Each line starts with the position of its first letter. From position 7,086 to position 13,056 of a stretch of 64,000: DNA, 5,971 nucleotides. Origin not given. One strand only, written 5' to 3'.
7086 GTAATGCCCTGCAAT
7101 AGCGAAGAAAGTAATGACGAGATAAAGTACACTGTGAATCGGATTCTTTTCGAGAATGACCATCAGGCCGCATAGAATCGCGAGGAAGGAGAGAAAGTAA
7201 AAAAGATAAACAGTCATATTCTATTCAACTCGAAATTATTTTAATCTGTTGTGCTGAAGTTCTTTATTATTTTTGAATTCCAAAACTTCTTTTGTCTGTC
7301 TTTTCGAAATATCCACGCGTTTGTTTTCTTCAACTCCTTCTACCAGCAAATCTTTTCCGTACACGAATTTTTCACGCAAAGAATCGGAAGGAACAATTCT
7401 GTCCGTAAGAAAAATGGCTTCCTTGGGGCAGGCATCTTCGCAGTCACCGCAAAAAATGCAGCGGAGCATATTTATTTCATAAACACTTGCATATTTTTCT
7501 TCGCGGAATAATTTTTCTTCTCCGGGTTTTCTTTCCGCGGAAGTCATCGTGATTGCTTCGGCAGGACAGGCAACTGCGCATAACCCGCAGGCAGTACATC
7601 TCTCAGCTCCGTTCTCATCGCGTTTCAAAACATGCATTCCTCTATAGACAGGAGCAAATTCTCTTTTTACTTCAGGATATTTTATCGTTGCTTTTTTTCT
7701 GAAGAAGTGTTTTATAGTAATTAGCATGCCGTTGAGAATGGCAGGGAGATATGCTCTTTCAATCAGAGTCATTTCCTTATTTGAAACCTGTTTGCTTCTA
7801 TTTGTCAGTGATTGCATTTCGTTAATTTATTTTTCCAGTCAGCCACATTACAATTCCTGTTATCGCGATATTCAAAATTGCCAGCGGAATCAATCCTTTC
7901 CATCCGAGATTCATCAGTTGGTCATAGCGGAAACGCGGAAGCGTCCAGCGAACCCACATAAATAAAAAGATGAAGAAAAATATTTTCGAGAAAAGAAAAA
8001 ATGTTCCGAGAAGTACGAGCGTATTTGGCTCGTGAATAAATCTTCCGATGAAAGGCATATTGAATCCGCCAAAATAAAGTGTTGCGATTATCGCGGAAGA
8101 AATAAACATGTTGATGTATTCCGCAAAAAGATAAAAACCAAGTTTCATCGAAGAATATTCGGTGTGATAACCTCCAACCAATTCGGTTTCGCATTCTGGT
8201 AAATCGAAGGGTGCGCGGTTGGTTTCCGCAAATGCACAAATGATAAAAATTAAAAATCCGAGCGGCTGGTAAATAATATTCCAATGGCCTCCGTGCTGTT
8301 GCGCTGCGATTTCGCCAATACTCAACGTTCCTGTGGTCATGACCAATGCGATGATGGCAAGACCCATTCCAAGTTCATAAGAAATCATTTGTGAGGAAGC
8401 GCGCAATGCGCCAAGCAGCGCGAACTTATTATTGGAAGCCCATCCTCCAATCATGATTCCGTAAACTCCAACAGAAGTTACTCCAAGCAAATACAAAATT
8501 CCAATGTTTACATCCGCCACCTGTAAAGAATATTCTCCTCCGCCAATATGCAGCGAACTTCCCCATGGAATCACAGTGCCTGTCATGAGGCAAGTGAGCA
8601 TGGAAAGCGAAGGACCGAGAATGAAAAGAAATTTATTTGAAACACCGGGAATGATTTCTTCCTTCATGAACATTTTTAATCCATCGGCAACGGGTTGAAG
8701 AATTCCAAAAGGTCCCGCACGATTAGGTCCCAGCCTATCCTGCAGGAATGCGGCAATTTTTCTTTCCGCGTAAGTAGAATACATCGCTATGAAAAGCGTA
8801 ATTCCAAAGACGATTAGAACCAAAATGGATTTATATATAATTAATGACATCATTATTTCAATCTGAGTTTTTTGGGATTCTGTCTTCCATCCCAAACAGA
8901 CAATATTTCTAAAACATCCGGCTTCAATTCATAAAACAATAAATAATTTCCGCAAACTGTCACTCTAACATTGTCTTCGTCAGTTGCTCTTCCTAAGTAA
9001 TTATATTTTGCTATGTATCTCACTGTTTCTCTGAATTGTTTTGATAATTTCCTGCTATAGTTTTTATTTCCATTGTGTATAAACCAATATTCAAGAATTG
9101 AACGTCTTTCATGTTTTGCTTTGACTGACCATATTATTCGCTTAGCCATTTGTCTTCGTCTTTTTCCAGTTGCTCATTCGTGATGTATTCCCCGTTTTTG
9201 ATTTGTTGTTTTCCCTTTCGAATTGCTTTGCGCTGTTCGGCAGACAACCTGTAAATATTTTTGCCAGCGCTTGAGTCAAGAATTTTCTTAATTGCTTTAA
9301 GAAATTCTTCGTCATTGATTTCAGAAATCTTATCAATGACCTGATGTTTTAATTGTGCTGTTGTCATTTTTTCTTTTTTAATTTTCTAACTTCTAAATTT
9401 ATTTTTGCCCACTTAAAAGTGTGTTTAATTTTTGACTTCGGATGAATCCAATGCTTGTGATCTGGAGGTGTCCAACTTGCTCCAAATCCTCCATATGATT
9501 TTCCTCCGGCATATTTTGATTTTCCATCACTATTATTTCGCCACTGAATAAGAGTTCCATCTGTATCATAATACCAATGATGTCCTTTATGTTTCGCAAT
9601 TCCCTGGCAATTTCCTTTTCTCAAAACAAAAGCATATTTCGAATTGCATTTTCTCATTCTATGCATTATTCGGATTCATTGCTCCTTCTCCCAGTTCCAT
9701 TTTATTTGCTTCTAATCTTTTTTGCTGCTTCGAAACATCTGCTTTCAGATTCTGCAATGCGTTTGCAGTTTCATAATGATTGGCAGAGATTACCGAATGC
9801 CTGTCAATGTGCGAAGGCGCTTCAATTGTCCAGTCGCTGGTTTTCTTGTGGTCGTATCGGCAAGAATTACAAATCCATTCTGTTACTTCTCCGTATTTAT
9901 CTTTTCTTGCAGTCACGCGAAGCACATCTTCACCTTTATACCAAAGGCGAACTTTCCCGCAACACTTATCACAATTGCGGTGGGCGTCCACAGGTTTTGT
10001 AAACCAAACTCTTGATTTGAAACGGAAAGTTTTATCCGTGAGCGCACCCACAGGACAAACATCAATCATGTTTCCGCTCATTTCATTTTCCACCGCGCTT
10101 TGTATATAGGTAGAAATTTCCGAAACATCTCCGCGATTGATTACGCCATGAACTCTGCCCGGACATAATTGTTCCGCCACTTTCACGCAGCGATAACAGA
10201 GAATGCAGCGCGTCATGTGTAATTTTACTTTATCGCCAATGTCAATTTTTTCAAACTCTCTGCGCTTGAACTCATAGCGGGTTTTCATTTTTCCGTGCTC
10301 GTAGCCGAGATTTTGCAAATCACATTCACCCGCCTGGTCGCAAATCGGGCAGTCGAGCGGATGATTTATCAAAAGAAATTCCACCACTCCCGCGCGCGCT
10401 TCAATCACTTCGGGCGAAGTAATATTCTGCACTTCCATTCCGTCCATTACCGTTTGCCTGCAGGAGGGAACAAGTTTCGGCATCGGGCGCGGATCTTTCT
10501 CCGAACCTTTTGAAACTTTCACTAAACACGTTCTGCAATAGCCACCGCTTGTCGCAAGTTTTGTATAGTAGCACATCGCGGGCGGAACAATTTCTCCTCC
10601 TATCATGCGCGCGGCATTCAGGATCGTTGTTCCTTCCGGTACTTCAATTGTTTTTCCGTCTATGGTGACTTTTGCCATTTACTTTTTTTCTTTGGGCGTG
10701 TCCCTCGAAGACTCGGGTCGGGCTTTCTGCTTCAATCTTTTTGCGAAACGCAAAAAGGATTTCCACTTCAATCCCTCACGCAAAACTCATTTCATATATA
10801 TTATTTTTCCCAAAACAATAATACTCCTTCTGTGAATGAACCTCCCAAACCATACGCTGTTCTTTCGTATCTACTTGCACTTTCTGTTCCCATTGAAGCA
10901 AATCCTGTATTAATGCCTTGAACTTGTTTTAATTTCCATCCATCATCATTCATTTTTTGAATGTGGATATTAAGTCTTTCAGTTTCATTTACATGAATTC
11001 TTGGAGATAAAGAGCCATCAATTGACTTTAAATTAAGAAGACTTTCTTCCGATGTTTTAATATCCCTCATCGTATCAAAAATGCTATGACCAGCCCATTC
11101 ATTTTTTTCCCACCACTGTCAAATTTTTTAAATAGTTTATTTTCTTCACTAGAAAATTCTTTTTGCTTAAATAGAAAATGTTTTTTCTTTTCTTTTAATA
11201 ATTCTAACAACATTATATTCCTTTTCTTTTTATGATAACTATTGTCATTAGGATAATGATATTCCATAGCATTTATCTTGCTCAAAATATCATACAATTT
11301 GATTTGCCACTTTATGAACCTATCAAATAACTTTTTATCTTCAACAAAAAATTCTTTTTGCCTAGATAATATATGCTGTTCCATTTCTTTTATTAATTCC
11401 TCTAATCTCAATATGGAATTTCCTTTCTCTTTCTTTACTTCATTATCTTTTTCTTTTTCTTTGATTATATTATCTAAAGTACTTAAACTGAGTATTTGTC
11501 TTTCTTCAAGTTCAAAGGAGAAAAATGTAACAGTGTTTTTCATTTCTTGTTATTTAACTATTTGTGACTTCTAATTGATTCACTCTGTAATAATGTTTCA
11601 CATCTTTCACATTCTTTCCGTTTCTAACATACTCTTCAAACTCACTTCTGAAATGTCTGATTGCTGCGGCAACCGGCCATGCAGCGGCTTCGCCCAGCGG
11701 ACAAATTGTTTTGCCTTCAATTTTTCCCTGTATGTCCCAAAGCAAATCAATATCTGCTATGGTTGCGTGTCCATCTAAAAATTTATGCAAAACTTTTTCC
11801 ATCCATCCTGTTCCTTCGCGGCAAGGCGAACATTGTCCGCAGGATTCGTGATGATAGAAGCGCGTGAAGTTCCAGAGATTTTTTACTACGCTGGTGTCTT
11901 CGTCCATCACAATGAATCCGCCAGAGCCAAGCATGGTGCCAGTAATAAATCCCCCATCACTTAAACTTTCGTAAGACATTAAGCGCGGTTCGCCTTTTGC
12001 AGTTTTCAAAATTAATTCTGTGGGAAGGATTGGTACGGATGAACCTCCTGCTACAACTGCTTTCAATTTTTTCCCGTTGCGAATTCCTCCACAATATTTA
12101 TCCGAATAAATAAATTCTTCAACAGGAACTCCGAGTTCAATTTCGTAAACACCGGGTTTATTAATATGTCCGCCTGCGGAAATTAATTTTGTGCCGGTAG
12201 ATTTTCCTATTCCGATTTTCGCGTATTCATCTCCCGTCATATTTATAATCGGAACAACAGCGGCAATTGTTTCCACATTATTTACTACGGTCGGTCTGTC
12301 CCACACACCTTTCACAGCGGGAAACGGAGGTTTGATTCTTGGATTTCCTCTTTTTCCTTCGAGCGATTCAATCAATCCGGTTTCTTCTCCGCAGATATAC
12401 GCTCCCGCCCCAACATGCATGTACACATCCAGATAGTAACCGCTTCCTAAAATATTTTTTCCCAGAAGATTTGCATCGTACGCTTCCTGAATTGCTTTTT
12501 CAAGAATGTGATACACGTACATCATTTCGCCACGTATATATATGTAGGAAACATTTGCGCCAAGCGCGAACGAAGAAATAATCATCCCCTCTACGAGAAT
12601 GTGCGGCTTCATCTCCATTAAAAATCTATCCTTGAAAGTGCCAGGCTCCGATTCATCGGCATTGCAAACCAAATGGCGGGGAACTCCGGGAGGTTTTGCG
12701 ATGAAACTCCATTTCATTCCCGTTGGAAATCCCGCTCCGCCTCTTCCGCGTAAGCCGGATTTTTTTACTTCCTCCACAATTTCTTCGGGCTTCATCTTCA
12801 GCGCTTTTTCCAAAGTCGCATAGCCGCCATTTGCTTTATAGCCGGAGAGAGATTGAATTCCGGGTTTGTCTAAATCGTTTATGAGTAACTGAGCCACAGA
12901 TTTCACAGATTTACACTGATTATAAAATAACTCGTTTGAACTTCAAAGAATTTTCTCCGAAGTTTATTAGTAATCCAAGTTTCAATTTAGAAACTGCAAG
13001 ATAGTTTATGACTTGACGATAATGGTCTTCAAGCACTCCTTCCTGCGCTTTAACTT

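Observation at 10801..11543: AT-rich two-gene cassette of unknown function inside nuo (158 aa with internal duplication + 89 aa)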

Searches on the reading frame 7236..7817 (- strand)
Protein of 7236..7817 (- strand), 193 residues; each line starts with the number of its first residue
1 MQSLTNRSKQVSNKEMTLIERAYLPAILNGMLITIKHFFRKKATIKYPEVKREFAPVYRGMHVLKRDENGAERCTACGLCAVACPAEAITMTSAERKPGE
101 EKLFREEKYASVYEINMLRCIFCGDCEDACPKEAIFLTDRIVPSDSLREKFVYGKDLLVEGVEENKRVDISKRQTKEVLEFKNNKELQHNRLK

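Call 81: search_protein_families(library=pfam, proteins=[window:7236-7817:-], max_evalue=0.00001)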
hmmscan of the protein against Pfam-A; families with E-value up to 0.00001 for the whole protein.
window:7236-7817:- (193 aa): 11 families
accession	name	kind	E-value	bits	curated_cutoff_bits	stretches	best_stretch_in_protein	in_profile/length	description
PF00037.32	Fer4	-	3.4e-13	49.3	21.1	2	113-135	1-23/24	4Fe-4S binding domain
PF12838.12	Fer4_7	-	1.5e-12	48.2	27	1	73-134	1-52/52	4Fe-4S dicluster domain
PF13187.11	Fer4_9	-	5.3e-10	39.6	27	1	73-135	1-52/52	4Fe-4S dicluster domain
PF13183.11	Fer4_8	-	1.5e-09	38.6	27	1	71-133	2-67/68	4Fe-4S dicluster domain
PF13237.11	Fer4_10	-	8.1e-09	35.7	25.5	1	71-131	6-53/53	4Fe-4S dicluster domain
PF13534.11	Fer4_17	-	1.1e-08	35.9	22.2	0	66-87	38-59/61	4Fe-4S dicluster domain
PF13484.11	Fer4_16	-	2.9e-08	34.8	30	1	73-132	1-65/66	4Fe-4S double cluster binding domain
PF12837.12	Fer4_6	-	1.3e-07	31.7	25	0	72-89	7-24/24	4Fe-4S binding domain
PF14697.11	Fer4_21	-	2.1e-07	31.4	35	0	71-91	38-59/59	4Fe-4S dicluster domain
PF12797.12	Fer4_2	-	2.2e-07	30.8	24.5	0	71-86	7-22/22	4Fe-4S binding domain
PF25160.1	LdpA_Fe-S-bd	-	2.6e-06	27.5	27.6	0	71-93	25-47/49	LdpA Fe-S cluster-binding domain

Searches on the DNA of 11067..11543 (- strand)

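Call 50: search_rna_families(source=L083, threshold=evalue, max_evalue=0.1)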
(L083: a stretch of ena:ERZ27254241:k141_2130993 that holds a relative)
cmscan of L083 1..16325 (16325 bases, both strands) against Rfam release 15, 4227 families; matches with E-value up to 0.1: 1.
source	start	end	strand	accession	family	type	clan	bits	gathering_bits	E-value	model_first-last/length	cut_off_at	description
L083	8774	8808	-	RF02914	DUF805b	Cis-reg;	CL00115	22.9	35.6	0.012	1-35/35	no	DUF805b RNA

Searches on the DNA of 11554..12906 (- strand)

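Call 56: search_rna_families(sources=[L003, L005, L007, L008, L010, L011, L012, L022, L044, L009, L016], threshold=gathering)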
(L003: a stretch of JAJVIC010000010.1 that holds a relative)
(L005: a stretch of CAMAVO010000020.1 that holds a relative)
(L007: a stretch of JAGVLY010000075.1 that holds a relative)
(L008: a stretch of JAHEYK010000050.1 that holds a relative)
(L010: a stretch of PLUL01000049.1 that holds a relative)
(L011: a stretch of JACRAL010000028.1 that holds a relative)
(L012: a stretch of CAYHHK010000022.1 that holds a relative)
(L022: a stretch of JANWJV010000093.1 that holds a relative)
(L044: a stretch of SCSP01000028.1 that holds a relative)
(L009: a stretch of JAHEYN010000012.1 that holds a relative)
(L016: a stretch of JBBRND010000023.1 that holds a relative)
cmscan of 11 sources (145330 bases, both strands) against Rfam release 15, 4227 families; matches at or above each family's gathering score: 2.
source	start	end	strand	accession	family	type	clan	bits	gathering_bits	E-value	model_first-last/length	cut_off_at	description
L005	2357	2430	+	RF00005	tRNA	Gene; tRNA;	CL00001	70.2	29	6.1e-13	1-71/71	no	tRNA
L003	1858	1931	+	RF00005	tRNA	Gene; tRNA;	CL00001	68.7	29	1.7e-12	1-71/71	no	tRNA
